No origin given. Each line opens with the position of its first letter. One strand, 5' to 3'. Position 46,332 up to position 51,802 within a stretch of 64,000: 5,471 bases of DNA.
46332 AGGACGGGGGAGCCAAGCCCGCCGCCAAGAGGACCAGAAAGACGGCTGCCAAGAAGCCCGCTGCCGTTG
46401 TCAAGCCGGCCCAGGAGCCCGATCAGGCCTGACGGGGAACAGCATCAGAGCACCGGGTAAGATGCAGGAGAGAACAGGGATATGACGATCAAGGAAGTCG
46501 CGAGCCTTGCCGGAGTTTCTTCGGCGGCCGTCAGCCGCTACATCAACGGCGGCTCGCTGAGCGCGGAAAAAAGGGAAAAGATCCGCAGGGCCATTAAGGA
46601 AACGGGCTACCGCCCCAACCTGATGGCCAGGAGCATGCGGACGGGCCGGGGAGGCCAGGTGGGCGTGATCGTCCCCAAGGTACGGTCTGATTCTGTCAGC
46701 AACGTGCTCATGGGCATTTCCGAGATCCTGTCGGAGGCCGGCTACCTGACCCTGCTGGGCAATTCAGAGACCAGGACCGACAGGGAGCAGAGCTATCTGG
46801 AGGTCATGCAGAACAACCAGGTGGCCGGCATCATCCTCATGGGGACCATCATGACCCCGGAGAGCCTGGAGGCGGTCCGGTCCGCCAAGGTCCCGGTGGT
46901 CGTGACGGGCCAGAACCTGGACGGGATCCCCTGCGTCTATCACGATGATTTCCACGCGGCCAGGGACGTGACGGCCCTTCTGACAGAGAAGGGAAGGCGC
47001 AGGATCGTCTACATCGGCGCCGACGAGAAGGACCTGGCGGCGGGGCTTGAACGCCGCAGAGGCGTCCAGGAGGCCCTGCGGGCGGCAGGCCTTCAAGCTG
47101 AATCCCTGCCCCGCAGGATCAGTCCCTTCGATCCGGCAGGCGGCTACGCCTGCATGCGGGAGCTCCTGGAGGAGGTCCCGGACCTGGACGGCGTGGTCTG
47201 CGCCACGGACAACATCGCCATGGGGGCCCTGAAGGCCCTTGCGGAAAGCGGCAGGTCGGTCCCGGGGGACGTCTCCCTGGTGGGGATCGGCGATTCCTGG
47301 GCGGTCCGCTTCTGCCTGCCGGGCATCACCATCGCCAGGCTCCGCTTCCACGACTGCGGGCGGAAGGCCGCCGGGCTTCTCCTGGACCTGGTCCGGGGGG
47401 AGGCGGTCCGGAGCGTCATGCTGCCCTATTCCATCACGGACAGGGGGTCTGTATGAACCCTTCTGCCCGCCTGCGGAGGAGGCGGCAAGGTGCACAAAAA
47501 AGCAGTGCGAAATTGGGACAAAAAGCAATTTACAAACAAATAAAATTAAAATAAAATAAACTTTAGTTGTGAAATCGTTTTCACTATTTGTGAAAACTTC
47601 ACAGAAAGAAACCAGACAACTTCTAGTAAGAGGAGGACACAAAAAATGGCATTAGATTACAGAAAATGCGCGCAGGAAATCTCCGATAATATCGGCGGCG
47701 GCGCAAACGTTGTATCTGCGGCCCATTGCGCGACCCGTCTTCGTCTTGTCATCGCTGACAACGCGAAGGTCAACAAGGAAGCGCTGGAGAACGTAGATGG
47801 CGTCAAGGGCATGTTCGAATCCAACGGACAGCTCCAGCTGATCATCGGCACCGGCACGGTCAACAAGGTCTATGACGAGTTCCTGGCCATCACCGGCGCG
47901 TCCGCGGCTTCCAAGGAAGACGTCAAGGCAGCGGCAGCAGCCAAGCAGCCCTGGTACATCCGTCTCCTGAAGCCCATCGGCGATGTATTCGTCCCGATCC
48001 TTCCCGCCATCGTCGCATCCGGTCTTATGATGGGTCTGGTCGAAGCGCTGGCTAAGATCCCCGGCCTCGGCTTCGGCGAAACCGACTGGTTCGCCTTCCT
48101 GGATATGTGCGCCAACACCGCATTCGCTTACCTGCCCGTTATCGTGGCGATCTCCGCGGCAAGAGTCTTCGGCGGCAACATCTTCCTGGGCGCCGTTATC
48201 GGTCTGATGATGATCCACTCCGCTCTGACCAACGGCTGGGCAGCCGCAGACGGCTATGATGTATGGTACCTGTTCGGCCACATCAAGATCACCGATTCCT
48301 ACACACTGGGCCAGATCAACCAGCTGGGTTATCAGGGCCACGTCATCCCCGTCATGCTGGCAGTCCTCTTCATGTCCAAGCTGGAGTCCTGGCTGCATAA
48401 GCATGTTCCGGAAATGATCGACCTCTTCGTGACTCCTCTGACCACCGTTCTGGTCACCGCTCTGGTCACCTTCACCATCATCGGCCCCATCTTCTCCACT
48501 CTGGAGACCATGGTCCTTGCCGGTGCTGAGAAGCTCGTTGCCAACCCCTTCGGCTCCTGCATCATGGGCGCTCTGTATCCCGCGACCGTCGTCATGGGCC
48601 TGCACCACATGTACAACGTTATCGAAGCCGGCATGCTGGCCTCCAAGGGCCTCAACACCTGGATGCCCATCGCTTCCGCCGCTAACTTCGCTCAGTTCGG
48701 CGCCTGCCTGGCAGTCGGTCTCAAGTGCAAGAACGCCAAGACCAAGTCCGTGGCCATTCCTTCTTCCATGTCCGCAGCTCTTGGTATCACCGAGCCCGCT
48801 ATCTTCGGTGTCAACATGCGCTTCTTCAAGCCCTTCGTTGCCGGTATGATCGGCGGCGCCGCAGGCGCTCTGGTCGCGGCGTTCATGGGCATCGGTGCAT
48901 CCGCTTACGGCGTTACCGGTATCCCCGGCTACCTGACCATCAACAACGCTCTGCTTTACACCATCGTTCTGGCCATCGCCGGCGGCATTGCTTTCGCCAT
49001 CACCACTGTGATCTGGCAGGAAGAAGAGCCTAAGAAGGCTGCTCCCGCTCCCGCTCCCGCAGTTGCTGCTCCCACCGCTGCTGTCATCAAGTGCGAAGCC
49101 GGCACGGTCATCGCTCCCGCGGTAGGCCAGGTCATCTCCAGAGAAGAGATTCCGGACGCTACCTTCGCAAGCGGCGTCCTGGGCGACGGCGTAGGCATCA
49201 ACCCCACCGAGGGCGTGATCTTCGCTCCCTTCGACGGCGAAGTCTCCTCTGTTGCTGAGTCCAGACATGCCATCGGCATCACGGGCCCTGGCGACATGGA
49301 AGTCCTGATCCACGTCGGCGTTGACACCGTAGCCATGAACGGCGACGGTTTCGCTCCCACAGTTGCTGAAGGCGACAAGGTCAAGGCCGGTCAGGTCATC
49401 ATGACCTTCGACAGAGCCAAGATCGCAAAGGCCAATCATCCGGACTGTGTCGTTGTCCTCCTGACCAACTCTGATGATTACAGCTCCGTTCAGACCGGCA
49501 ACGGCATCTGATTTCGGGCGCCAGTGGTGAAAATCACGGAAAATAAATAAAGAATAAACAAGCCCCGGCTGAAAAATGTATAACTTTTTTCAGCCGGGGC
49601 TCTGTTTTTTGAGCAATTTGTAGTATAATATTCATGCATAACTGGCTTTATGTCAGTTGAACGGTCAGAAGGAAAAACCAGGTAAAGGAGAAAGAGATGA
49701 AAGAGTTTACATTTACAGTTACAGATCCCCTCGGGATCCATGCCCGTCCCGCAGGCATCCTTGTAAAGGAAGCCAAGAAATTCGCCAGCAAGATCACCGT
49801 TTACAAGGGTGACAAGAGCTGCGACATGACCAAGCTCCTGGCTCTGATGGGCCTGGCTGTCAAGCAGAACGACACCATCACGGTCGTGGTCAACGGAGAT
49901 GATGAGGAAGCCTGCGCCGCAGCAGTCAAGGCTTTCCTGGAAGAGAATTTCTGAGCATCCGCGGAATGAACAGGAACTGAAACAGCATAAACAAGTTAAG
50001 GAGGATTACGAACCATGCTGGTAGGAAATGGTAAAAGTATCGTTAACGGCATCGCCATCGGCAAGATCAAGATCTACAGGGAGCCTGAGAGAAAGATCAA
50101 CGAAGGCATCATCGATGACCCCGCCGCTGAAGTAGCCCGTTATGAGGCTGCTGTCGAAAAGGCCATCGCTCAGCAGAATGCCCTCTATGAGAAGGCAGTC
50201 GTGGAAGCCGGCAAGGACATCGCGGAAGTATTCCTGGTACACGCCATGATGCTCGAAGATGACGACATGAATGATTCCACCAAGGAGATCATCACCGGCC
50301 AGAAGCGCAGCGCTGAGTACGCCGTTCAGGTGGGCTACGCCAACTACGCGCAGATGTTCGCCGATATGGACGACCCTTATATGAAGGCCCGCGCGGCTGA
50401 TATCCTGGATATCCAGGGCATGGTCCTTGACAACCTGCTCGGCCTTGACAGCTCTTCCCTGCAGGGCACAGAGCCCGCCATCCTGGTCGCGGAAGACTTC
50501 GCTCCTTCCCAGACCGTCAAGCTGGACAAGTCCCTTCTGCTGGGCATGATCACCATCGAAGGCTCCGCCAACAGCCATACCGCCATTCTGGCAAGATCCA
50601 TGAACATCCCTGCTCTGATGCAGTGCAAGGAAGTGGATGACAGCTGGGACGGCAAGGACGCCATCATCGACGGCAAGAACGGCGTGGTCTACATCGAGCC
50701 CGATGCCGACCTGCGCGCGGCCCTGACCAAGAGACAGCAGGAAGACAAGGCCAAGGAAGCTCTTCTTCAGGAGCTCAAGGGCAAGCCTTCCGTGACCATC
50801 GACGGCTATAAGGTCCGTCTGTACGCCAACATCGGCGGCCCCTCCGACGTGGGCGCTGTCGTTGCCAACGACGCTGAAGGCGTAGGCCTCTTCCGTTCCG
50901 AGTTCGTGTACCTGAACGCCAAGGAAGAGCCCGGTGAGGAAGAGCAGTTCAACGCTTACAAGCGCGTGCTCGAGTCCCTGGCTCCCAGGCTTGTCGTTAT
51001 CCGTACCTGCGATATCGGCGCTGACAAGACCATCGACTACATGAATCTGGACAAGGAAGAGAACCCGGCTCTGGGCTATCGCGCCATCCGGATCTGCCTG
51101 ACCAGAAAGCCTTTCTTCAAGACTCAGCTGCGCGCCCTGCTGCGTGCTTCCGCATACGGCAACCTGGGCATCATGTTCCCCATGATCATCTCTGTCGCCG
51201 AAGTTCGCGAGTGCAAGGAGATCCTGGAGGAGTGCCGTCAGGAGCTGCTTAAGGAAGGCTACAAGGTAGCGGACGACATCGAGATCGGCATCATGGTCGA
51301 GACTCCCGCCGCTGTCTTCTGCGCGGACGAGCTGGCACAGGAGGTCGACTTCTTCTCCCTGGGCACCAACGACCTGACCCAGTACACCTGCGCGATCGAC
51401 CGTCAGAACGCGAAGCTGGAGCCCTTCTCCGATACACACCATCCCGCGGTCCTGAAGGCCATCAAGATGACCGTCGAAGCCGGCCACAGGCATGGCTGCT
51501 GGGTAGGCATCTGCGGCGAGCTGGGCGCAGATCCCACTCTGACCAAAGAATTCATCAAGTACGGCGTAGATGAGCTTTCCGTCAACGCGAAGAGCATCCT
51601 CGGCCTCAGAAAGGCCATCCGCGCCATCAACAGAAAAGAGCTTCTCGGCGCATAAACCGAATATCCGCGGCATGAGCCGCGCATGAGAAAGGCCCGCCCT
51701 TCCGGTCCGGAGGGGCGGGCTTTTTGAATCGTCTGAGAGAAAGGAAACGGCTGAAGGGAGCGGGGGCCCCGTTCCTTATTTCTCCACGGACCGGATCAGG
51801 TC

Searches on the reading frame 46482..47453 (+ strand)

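Call 25: search_protein_families(library=pfam, proteins=[window:46482-47453:+], max_evalue=0.00001)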
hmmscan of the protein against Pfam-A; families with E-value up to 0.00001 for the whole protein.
window:46482-47453:+ (324 aa): 4 families
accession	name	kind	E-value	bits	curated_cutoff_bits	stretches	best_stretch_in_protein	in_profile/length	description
PF13377.12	Peripla_BP_3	-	4.5e-29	102.1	26.5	1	167-324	4-167/167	Periplasmic binding protein-like domain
PF00532.27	Peripla_BP_1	-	1.8e-23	83.9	22.2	1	59-309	3-268/281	Periplasmic binding proteins and sugar binding domain of LacI family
PF00356.27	LacI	-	9.1e-14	51.4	27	1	2-46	1-46/46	Bacterial regulatory proteins, lacI family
PF13407.12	Peripla_BP_4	-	6.1e-13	49.4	35.1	1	61-270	2-217/258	Periplasmic binding protein domain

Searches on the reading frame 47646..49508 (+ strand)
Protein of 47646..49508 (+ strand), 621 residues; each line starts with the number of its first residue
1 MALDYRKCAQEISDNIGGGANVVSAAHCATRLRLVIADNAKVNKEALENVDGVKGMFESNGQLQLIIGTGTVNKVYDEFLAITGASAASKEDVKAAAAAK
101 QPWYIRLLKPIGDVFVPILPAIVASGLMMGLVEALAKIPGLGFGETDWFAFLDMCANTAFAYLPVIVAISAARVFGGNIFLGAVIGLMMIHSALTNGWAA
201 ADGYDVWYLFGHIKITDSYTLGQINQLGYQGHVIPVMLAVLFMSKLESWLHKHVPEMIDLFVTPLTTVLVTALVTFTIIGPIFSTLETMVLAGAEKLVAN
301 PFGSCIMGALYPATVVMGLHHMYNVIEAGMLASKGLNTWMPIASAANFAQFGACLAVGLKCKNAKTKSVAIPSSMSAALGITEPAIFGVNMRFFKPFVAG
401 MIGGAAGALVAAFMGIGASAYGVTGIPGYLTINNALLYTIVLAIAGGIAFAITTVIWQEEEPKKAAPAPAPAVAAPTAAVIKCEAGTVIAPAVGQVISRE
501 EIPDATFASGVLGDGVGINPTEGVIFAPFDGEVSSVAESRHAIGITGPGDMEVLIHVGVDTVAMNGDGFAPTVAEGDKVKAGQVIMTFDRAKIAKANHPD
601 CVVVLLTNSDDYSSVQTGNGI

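Call 26: search_protein_families(library=pfam, proteins=[window:47646-49508:+], max_evalue=0.00001)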
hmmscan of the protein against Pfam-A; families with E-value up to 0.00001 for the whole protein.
window:47646-49508:+ (621 aa): 3 families
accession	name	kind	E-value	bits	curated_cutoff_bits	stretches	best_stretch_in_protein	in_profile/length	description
PF00358.26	PTS_EIIA_1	-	1.9e-42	144.4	27.2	1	487-612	2-127/127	phosphoenolpyruvate-dependent sugar phosphotransferase system, EIIA 1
PF02378.23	PTS_EIIC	-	1.2e-38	133.4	30.7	1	112-404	1-319/319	Phosphotransferase system, EIIC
PF00367.25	PTS_EIIB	-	6.9e-12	45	27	1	10-43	1-34/34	phosphotransferase system, EIIB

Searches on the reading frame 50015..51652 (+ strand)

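Call 26: search_protein_families(library=pfam, proteins=[window:50015-51652:+], max_evalue=0.00001)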
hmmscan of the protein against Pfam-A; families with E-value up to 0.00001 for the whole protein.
window:50015-51652:+ (546 aa): 3 families
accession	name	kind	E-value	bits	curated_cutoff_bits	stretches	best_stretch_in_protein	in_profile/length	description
PF02896.24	PEP-utilizers_C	-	1.5e-111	372.7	22.8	1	251-539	4-292/293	PEP-utilising enzyme, PEP-binding domain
PF05524.18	PEP-utilisers_N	-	3.2e-30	105.2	24.4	1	6-126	2-121/121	PEP-utilising enzyme, N-terminal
PF00391.29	PEP-utilizers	-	3.8e-19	68.5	23.1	1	152-223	2-72/72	PEP-utilising enzyme, mobile domain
